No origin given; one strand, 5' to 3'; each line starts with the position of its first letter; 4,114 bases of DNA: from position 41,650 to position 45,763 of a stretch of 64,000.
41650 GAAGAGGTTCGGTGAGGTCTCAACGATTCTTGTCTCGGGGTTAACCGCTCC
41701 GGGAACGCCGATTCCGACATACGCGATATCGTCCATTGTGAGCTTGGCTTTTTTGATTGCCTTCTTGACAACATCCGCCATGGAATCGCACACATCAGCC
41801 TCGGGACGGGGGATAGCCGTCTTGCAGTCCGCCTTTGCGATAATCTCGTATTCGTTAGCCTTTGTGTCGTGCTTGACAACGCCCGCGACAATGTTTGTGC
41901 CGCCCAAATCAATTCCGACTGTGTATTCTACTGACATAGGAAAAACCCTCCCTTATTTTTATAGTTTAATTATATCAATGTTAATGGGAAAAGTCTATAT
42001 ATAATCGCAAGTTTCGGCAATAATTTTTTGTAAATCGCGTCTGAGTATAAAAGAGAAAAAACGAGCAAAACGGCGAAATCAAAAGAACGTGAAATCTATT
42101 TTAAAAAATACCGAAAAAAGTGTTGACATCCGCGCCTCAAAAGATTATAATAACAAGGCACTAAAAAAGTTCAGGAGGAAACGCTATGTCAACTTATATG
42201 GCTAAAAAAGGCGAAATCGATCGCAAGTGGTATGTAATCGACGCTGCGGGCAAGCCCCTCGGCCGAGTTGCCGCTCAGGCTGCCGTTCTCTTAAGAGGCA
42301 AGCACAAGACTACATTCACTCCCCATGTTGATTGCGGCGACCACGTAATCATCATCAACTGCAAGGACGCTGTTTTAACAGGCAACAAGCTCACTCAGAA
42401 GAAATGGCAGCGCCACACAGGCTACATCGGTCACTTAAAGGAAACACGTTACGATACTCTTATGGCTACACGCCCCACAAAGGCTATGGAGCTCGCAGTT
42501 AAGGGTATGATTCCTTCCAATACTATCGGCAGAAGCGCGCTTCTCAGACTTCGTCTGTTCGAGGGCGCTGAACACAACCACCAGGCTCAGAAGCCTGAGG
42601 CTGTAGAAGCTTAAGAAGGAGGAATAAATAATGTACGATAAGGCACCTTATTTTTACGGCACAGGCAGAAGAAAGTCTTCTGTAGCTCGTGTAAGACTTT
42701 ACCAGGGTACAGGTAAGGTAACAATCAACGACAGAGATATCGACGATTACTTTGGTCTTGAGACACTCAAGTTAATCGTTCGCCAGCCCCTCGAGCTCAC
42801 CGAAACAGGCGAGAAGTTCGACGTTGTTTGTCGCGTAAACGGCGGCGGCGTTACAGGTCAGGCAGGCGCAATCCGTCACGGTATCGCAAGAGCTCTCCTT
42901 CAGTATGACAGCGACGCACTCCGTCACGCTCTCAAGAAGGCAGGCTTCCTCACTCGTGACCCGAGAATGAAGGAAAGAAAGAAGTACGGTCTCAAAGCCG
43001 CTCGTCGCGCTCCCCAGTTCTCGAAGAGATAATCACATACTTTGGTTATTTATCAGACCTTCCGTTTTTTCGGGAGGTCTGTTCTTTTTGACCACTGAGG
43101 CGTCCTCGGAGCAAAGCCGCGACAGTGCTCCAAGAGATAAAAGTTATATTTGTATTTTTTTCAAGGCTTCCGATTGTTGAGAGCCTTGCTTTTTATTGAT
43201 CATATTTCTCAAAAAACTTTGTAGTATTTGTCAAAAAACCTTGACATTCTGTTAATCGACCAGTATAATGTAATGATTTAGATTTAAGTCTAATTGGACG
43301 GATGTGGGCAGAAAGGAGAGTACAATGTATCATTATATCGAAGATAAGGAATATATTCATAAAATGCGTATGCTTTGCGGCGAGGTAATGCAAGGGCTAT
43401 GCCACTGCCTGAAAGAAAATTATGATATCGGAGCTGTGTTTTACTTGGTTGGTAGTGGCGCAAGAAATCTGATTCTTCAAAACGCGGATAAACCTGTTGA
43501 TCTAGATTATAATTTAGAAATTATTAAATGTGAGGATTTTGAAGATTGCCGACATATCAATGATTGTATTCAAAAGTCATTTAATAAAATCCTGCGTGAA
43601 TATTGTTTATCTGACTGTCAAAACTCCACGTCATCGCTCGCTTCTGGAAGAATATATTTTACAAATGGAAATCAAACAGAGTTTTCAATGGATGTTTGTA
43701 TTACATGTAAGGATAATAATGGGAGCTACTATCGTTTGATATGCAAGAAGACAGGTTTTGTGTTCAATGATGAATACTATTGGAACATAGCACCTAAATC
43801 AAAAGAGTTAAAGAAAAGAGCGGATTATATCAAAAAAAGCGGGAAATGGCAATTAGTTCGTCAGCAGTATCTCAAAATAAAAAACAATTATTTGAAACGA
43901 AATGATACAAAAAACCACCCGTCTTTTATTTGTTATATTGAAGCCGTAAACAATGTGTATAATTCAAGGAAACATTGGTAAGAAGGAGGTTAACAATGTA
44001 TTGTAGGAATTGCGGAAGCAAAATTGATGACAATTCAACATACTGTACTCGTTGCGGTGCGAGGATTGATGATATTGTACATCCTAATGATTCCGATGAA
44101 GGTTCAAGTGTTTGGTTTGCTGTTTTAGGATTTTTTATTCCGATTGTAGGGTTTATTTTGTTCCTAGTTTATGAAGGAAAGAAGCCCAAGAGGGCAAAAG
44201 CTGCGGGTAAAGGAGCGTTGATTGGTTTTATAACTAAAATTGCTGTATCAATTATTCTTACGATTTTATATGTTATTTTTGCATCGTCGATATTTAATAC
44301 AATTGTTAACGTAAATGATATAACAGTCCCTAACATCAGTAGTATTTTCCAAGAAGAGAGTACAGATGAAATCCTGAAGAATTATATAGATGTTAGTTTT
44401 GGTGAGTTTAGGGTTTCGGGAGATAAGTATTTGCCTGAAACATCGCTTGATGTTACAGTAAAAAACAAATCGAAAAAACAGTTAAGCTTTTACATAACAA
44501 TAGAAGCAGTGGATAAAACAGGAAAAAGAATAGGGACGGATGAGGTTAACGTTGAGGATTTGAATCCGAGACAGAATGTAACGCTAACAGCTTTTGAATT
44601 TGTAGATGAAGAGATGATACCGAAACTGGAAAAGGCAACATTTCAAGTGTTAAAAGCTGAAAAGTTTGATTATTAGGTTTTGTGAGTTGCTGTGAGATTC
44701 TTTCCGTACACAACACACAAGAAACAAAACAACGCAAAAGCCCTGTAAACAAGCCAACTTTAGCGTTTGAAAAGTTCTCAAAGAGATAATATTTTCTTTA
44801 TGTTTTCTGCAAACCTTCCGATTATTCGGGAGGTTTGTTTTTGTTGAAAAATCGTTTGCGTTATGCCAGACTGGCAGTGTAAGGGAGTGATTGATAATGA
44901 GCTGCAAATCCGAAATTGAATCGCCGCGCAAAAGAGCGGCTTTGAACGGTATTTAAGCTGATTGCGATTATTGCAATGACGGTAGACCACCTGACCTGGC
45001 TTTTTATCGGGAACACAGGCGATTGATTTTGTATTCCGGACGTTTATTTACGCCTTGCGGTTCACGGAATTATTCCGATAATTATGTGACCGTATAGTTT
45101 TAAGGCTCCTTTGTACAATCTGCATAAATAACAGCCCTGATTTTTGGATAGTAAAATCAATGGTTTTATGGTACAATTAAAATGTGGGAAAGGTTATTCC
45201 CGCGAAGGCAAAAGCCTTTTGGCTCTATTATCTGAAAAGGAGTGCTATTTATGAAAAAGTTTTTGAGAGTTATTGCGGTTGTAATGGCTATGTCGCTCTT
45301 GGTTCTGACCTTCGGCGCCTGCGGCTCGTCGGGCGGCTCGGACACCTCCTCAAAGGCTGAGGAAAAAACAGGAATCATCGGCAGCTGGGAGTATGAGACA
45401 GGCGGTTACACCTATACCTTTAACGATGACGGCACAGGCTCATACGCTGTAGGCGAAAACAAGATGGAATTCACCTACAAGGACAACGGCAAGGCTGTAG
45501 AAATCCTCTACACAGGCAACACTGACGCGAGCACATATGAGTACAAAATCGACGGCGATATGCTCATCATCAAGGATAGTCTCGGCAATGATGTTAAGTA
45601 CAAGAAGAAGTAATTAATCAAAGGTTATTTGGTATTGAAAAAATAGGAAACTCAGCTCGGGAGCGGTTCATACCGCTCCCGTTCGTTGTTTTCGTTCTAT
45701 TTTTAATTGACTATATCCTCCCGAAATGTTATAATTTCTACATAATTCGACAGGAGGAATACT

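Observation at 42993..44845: Three collinear, progressively decayed copies of the rpsI 3' end plus terminator bracket an AT-rich islet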

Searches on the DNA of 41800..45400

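Call 77: search_rna_families(source=window, start=41800, end=45400, threshold=evalue, max_evalue=1)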
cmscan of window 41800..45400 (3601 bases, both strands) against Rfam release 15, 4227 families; matches with E-value up to 1: 3.
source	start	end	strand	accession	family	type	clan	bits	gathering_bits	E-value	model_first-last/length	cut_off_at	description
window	44737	44844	+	RF00515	PyrR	Cis-reg;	-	30.2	54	0.2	1-115/115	no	PyrR binding site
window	44021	44087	+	RF02308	TtnuCD34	Gene; snRNA; snoRNA; CD-box;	-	25.3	80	0.15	1-64/64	no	Tetrahymena snoRNA TtnuCD34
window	44681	44740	-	RF02753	ES173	Gene; sRNA;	-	22.9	90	0.32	1-64/64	no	ES173 sRNA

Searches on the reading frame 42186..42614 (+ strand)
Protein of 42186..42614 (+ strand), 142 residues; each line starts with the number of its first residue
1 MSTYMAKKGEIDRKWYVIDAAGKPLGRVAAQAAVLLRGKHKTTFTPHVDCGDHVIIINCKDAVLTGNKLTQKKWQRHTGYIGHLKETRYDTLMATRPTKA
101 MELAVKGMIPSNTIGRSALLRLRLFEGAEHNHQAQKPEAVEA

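Call 82: find_encoding_contigs(protein=window:42186-42614:+, flank=4000, max_places=10)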
Protein window:42186-42614:+ (142 aa): 25 contigs read that carry it; 10 places shown.
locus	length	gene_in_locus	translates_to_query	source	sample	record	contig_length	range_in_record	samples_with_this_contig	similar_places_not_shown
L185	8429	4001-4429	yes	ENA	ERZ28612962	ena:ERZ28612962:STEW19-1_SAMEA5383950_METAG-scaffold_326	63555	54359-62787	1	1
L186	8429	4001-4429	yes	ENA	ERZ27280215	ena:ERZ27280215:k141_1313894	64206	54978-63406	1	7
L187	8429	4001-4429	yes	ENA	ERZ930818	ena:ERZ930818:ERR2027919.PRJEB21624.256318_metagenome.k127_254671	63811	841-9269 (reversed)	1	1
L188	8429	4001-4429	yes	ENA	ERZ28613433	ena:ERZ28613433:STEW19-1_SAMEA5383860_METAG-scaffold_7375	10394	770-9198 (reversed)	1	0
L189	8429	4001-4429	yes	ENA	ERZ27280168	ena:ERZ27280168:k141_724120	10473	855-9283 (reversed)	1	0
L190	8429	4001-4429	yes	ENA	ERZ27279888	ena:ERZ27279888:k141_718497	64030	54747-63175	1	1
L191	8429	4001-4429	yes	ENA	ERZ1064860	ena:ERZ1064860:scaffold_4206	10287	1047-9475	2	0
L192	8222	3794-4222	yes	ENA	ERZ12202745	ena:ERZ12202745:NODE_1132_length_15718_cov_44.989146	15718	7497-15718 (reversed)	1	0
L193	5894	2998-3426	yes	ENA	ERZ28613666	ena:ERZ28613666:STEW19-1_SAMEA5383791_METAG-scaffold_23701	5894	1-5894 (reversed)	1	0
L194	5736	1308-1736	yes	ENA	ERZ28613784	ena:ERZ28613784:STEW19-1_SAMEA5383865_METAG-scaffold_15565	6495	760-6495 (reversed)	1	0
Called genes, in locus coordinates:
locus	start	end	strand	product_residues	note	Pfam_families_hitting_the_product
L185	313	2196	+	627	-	PF22058:X25_BaPul_like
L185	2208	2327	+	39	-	-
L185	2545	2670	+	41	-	-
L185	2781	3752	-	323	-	PF00480:ROK, PF01869:BcrAD_BadFG (faint)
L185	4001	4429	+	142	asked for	PF00572:Ribosomal_L13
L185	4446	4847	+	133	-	PF00380:Ribosomal_S9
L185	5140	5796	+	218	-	-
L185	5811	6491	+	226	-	PF13240:Zn_Ribbon_1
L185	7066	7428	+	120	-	PF18692:DUF5640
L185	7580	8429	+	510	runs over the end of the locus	PF13522:GATase_6, PF13537:GATase_7, PF00733:Asn_synthase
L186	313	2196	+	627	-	PF22058:X25_BaPul_like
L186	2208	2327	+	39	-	-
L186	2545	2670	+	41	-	-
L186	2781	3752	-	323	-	PF00480:ROK, PF01869:BcrAD_BadFG (faint)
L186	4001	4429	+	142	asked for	PF00572:Ribosomal_L13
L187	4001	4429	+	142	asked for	PF00572:Ribosomal_L13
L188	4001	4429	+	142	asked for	PF00572:Ribosomal_L13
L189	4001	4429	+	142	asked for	PF00572:Ribosomal_L13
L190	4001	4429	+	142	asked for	PF00572:Ribosomal_L13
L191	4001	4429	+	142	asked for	PF00572:Ribosomal_L13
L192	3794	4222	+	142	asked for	PF00572:Ribosomal_L13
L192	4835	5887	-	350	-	PF00589:Phage_integrase, PF22823:MrpR_C_cat (weak)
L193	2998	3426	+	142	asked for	PF00572:Ribosomal_L13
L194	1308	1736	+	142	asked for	PF00572:Ribosomal_L13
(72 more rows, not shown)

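Call 83: find_encoding_contigs(protein=window:42186-42614:+, flank=10000, max_places=10)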
Protein window:42186-42614:+ (142 aa): 25 contigs read that carry it; 10 places shown.
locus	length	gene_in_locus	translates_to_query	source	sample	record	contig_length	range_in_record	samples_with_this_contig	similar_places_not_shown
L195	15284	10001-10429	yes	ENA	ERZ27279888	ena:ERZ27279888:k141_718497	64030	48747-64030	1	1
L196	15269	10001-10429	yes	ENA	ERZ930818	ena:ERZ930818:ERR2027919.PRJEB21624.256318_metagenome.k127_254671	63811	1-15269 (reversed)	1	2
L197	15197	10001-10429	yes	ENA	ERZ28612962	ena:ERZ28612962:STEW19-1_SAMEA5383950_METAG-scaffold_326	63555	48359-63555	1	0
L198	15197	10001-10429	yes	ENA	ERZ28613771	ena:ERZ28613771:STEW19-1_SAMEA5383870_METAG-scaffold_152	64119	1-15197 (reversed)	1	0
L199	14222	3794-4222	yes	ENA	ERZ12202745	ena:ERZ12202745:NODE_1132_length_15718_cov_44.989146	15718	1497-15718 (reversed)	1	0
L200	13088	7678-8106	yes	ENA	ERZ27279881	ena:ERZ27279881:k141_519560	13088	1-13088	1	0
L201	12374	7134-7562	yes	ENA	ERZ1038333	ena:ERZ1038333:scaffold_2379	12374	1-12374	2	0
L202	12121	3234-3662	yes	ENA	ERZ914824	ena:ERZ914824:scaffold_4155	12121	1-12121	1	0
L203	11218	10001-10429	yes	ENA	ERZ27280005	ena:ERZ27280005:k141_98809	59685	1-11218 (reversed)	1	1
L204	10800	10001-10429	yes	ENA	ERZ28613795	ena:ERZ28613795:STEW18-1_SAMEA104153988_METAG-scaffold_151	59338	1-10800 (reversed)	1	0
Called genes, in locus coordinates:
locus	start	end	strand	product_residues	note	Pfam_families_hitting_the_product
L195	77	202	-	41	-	-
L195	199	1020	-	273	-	PF01026:TatD_DNase (faint), PF04909:Amidohydro_2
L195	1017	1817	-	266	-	PF00756:Esterase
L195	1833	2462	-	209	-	PF06912:DUF1275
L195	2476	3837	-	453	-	PF01938:TRAM, PF05958:tRNA_U5-meth_tr, PF03602:Cons_hypoth95, PF05175:MTS, PF09445:Methyltransf_15 (weak), PF13649:Methyltransf_25, PF13847:Methyltransf_31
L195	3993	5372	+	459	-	PF01225:Mur_ligase, PF08245:Mur_ligase_M, PF02875:Mur_ligase_C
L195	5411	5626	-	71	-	PF05979:DUF896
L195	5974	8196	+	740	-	PF22058:X25_BaPul_like, PF16738:CBM26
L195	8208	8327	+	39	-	-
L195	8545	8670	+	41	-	-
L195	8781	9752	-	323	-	PF00480:ROK, PF01869:BcrAD_BadFG (faint)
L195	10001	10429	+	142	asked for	PF00572:Ribosomal_L13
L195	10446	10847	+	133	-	PF00380:Ribosomal_S9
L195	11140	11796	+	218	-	-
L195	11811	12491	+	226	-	PF13240:Zn_Ribbon_1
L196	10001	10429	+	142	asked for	PF00572:Ribosomal_L13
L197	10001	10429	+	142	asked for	PF00572:Ribosomal_L13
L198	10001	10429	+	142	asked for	PF00572:Ribosomal_L13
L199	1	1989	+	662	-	?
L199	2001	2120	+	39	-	-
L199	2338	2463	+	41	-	-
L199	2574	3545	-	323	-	PF00480:ROK, PF01869:BcrAD_BadFG (faint)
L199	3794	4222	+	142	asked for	PF00572:Ribosomal_L13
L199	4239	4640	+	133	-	PF00380:Ribosomal_S9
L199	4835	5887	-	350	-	PF00589:Phage_integrase, PF22823:MrpR_C_cat (weak)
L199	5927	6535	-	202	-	PF13560:HTH_31, PF01381:HTH_3, PF12844:HTH_19, PF13443:HTH_26 (weak)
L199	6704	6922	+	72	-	-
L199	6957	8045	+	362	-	PF13481:AAA_25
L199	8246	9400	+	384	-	PF01076:Mob_Pre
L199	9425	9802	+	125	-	PF14198:TnpV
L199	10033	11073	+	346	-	PF02086:MethyltransfD12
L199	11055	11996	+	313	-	PF02086:MethyltransfD12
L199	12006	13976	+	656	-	PF09491:RE_AlwI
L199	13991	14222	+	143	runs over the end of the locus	-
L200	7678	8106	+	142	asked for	PF00572:Ribosomal_L13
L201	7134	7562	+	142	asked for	PF00572:Ribosomal_L13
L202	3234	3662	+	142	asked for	PF00572:Ribosomal_L13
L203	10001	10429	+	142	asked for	PF00572:Ribosomal_L13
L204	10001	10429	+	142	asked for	PF00572:Ribosomal_L13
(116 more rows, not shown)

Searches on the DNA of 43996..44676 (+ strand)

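Call 76: search_rna_families(sources=[L123], threshold=gathering)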
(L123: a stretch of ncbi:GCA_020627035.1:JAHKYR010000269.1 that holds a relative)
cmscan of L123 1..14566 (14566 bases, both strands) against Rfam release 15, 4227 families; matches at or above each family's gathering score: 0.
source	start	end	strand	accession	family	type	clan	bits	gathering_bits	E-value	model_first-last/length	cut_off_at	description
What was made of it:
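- On Integron: Rfam finds nothing (calls 76, 77).
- Tried and rejected: Rfam found no RNA family in the junction or the islet (calls 76, 77).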

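Call 78: search_dna_similar(query=L123:6590-6900:+, collection=plasmids, mode=distant, max_rows=10)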
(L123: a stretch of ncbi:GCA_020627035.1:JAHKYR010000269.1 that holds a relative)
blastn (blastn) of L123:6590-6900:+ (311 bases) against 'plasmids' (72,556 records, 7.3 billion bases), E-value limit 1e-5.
No match.

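Call 79: search_dna_similar(query=L123:6590-6900:+, collection=phages, mode=distant, max_rows=10)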
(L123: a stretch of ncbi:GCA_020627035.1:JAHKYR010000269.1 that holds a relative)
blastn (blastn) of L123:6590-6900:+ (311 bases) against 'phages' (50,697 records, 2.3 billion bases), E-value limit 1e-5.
No match.
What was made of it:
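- Tried and rejected: BLAST of the 311-nt L123 junction against the plasmid and phage collections found nothing (calls 78, 79).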

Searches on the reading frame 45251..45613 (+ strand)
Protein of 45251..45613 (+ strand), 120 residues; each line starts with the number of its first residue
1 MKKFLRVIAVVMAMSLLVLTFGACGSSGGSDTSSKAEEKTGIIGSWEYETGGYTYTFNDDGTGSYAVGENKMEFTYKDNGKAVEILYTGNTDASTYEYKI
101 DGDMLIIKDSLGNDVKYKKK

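Call 6: search_protein_families(library=pfam, proteins=[window:45251-45613:+], max_evalue=0.1)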
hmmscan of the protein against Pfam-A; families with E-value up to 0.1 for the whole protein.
window:45251-45613:+ (120 aa): 1 family
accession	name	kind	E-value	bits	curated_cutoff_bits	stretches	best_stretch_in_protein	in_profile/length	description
PF18692.7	DUF5640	-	1.7e-11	44.3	28.5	1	42-117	3-82/85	Family of unknown function (DUF5640)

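Call 38: find_encoding_contigs(protein=window:45251-45613:+, flank=5000, max_places=10)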
Protein window:45251-45613:+ (120 aa): 20 contigs read that carry it; 10 places shown.
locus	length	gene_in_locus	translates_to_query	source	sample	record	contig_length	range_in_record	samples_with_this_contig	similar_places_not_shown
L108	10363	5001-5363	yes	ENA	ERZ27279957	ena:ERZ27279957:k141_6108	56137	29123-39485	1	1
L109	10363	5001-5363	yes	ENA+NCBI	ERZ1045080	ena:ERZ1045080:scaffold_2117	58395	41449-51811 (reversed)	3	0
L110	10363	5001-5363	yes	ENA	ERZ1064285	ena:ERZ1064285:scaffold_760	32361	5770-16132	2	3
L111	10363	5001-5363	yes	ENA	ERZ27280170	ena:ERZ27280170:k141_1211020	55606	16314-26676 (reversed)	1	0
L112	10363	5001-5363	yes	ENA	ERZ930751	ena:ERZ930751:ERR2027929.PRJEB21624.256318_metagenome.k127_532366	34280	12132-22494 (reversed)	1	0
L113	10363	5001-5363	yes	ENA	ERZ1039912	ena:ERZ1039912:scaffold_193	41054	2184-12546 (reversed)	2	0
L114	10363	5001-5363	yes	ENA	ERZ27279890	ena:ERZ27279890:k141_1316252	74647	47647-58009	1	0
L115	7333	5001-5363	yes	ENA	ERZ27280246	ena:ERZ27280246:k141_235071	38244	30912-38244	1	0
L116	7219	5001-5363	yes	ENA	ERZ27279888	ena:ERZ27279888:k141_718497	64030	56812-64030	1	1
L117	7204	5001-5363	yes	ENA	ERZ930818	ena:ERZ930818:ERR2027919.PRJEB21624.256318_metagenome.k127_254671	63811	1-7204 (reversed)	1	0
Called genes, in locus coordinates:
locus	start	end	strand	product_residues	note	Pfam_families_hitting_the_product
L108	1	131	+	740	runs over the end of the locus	PF22058:X25_BaPul_like, PF16738:CBM26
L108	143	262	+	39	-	-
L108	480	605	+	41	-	-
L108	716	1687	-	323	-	PF00480:ROK, PF01869:BcrAD_BadFG (faint)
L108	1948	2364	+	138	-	PF00572:Ribosomal_L13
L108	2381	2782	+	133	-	PF00380:Ribosomal_S9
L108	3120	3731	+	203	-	-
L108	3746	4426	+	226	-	PF13240:Zn_Ribbon_1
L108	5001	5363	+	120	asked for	PF18692:DUF5640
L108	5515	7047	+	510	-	PF13522:GATase_6, PF13537:GATase_7, PF00733:Asn_synthase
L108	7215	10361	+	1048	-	PF00128:Alpha-amylase, PF16738:CBM26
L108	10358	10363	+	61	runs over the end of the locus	-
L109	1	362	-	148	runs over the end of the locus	PF04397:LytTR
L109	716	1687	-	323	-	PF00480:ROK, PF01869:BcrAD_BadFG (faint)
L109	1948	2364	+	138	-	PF00572:Ribosomal_L13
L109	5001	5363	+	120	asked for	PF18692:DUF5640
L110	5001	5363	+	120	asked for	PF18692:DUF5640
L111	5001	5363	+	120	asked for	PF18692:DUF5640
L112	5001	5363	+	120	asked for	PF18692:DUF5640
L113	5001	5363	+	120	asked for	PF18692:DUF5640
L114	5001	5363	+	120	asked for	PF18692:DUF5640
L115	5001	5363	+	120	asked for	PF18692:DUF5640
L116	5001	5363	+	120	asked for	PF18692:DUF5640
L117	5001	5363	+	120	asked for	PF18692:DUF5640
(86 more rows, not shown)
